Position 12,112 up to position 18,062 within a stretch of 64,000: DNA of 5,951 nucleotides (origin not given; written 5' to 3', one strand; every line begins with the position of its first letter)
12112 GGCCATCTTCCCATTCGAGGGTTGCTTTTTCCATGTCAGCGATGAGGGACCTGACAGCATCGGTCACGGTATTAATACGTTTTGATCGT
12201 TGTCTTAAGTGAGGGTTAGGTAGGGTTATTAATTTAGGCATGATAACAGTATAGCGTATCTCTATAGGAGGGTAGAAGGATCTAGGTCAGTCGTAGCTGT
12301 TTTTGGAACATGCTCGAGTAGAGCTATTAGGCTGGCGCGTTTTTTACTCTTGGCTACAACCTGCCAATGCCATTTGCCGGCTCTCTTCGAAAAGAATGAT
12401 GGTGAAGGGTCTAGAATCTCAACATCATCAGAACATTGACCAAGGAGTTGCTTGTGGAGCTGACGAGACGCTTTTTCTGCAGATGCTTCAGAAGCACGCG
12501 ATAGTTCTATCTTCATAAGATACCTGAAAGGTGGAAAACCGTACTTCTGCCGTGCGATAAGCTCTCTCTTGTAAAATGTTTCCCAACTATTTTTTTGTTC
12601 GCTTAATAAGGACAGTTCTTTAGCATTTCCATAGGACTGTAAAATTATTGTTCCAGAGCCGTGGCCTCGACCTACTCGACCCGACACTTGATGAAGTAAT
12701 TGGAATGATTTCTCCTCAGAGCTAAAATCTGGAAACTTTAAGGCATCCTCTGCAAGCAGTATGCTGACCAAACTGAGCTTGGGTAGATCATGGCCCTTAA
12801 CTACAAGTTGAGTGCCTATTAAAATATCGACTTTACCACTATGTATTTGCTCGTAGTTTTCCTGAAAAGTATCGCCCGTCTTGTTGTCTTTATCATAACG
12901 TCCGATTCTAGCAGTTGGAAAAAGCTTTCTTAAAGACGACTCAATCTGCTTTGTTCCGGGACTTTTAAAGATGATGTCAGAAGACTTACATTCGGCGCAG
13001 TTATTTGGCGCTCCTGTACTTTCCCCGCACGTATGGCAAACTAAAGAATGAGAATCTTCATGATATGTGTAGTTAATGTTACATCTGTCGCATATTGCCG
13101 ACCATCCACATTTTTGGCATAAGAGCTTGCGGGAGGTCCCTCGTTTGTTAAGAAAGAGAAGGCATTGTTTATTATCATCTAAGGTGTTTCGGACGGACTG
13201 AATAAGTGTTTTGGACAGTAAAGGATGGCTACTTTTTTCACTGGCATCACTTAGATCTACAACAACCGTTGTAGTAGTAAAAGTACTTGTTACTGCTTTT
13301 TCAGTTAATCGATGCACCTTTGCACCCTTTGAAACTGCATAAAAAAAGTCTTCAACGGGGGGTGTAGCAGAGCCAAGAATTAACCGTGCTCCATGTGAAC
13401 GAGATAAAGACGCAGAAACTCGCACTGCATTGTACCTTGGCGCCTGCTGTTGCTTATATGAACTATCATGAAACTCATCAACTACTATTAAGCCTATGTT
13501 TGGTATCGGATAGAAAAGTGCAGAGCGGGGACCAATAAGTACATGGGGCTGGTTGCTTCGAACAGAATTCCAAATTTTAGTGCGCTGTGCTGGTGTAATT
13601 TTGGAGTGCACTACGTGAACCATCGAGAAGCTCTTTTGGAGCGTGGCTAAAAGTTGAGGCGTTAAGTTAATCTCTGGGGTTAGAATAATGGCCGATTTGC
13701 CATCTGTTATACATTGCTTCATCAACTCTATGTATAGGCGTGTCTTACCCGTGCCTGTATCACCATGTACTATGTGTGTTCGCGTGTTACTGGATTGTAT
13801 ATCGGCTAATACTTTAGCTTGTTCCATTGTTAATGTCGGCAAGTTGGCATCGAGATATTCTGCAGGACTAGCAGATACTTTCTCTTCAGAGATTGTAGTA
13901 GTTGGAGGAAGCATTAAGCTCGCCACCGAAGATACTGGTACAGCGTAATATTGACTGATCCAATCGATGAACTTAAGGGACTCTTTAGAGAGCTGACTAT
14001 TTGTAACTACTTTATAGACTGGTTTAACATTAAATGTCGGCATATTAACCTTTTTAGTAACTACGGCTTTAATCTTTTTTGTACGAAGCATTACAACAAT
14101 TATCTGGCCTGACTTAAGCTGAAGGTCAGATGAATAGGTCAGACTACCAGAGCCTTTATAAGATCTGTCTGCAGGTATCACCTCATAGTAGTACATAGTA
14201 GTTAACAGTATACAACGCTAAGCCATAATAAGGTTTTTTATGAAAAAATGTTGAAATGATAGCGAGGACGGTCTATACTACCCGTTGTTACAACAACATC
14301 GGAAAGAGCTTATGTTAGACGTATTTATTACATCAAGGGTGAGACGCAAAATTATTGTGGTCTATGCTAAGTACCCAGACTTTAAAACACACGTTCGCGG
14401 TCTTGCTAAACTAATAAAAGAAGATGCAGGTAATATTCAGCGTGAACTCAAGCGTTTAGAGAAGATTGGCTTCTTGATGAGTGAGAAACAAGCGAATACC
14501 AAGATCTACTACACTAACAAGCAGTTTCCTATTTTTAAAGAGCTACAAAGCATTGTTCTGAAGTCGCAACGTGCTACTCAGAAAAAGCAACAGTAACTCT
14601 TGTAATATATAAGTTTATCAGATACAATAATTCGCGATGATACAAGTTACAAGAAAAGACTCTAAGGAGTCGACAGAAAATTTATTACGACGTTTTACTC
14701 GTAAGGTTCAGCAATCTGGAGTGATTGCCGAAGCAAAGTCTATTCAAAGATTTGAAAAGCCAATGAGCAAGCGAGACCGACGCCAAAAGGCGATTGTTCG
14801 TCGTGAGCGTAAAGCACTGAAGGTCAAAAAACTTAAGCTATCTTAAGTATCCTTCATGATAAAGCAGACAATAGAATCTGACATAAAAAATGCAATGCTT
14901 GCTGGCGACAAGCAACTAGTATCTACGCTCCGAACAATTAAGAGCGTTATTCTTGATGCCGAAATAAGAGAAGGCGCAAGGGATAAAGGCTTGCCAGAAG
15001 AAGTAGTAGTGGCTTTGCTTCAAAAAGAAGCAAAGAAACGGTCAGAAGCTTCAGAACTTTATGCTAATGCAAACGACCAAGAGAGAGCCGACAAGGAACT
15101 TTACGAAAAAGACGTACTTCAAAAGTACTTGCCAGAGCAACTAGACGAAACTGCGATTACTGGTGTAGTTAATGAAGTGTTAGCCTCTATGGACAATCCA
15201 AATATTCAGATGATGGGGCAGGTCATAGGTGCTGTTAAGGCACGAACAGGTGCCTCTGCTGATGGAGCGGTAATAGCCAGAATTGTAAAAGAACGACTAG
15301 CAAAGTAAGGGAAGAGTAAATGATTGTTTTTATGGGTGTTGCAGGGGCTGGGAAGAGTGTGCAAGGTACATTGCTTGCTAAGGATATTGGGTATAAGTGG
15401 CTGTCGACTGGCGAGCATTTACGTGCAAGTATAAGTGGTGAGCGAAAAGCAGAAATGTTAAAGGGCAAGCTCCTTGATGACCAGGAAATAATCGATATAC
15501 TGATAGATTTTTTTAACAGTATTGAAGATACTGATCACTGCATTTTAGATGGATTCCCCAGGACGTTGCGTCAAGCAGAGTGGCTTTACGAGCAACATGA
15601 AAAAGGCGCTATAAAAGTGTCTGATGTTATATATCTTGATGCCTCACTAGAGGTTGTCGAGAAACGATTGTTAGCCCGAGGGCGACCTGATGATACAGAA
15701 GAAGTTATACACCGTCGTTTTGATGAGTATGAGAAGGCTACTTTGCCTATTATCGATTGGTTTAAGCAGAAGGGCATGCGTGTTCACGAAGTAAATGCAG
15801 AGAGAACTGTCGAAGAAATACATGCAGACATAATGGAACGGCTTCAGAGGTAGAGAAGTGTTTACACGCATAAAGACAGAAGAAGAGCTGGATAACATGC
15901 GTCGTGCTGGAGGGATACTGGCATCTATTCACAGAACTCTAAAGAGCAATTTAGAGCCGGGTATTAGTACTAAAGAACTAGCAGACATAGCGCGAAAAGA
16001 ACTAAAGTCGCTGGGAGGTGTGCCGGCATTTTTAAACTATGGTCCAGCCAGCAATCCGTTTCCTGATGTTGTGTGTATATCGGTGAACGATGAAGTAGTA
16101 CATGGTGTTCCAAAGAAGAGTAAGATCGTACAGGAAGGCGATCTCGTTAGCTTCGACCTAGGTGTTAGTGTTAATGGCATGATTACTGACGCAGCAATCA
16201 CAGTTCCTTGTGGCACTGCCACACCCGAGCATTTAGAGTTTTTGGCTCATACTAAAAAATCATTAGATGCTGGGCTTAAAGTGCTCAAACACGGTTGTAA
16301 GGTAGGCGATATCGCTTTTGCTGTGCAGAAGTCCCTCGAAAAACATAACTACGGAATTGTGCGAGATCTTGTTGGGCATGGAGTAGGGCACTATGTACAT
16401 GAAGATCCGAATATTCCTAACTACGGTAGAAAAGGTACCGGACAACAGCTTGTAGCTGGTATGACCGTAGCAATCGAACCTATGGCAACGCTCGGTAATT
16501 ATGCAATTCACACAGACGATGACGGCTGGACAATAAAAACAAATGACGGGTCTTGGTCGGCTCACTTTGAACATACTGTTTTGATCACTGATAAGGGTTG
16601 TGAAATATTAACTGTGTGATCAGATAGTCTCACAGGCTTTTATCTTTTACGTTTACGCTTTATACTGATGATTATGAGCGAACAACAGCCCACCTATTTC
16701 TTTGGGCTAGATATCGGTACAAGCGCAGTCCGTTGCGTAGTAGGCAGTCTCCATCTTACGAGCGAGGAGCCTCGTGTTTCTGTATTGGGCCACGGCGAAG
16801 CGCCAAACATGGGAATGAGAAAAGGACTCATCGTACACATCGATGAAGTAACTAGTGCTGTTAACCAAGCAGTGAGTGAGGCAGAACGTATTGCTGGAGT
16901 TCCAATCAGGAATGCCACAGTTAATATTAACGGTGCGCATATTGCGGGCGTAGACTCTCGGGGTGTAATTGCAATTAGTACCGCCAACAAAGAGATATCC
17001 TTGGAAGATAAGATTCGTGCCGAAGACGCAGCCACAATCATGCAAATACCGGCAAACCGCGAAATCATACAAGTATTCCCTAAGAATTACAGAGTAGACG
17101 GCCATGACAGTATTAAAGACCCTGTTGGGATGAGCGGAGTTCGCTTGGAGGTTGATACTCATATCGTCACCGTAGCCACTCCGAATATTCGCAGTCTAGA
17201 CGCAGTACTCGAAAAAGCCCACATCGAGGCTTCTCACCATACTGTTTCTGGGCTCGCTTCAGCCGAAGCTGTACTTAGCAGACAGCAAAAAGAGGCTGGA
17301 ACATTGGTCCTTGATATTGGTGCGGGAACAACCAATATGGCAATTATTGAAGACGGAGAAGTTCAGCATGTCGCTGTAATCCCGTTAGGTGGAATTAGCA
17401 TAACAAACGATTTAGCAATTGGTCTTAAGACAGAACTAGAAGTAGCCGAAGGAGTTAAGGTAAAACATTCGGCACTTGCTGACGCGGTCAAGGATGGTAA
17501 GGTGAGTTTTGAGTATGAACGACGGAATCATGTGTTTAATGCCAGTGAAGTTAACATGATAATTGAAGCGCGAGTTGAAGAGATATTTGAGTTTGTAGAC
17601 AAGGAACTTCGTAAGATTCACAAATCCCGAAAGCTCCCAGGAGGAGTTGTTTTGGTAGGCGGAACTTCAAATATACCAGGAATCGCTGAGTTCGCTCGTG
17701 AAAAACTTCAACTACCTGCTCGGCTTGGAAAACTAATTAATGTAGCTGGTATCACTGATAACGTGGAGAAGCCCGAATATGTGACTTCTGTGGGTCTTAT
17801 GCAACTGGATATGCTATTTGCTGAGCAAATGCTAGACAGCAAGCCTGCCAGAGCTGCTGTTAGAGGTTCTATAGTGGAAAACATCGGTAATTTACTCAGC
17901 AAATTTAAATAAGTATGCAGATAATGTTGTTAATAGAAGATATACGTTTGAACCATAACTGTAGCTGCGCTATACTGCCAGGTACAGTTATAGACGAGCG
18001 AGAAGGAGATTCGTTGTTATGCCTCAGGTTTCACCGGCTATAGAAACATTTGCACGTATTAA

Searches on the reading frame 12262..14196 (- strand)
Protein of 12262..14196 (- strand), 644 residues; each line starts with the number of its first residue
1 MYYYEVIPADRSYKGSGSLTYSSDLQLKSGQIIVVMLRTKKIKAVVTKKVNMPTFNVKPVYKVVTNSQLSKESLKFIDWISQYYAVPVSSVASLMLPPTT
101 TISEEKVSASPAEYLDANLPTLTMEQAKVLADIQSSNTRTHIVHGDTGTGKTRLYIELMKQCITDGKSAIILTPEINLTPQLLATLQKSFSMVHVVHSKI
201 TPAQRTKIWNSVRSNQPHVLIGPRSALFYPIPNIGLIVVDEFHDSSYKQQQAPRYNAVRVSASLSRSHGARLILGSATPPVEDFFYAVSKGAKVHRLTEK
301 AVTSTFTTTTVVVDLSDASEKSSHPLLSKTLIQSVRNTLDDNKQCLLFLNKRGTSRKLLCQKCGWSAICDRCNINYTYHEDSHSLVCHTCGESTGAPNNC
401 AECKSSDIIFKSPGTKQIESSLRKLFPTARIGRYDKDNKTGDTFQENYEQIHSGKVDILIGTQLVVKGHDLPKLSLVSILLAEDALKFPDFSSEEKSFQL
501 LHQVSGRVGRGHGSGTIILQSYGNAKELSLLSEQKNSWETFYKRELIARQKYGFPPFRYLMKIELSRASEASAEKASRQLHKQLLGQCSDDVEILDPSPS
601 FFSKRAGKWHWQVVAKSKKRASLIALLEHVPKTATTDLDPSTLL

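Call 78: search_protein_families(library=pfam, proteins=[window:12262-14196:-], max_evalue=0.00001)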
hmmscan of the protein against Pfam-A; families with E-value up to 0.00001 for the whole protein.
window:12262-14196:- (644 aa): 6 families
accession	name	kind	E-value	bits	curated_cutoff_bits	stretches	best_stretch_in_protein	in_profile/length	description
PF00270.35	DEAD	-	7.5e-20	71.8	26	1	125-280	3-161/167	DEAD/DEAH box helicase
PF18074.6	PriA_C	-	2e-13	51.4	26.9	1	556-631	1-77/95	Primosomal protein N C-terminal domain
PF04851.21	ResIII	-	3.5e-12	47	22.5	1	126-279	8-162/164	Type III restriction enzyme, res subunit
PF17764.6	PriA_3primeBD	-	8.4e-11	42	22.7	1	18-97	11-96/96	3'DNA-binding domain (3'BD)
PF00271.37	Helicase_C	-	3.4e-10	40.6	23.5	0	407-510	17-108/110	Helicase conserved C-terminal domain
PF18319.7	Zn_ribbon_PriA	-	2.8e-07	30.8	26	1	369-393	1-25/27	PriA DNA helicase Cys-rich region (CRR) domain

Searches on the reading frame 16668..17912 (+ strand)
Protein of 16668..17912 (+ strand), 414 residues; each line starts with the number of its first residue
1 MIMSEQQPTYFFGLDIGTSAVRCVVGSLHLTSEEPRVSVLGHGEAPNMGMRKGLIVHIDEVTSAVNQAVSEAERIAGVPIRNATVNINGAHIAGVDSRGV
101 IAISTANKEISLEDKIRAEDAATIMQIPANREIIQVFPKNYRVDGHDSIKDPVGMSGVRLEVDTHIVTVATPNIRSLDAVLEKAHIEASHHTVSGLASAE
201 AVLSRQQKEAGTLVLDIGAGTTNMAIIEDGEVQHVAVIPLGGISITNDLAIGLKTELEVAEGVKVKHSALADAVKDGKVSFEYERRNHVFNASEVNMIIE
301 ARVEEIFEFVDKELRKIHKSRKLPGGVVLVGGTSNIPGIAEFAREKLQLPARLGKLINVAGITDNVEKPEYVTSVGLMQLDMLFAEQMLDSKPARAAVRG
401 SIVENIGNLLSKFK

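Call 78: search_protein_families(library=pfam, proteins=[window:16668-17912:+], max_evalue=0.00001)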
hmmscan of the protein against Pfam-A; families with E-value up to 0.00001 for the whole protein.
window:16668-17912:+ (414 aa): 7 families
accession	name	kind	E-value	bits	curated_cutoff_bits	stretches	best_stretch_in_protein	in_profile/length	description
PF14450.12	FtsA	-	3.8e-30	105.3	31.8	1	214-376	2-127/127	Cell division protein FtsA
PF02491.25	SHS2_FTSA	-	1.4e-25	89.9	25.4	1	89-168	1-79/79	SHS2 domain inserted in FTSA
PF06723.19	MreB_Mbl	-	3.1e-09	36.5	27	1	208-354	143-304/327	MreB/Mbl protein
PF11104.14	PilM_2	-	5.7e-09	35.8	27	1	13-367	1-318/340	Type IV pilus assembly protein PilM;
PF06277.17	EutA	-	2.8e-07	30.2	27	0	193-249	127-182/475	Ethanolamine utilisation protein EutA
PF02541.22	Ppx-GppA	-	2.7e-06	27.5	27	0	199-268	101-167/285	Ppx/GppA phosphatase family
PF00022.25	Actin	-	9.7e-06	24.8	27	0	182-315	119-249/410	Actin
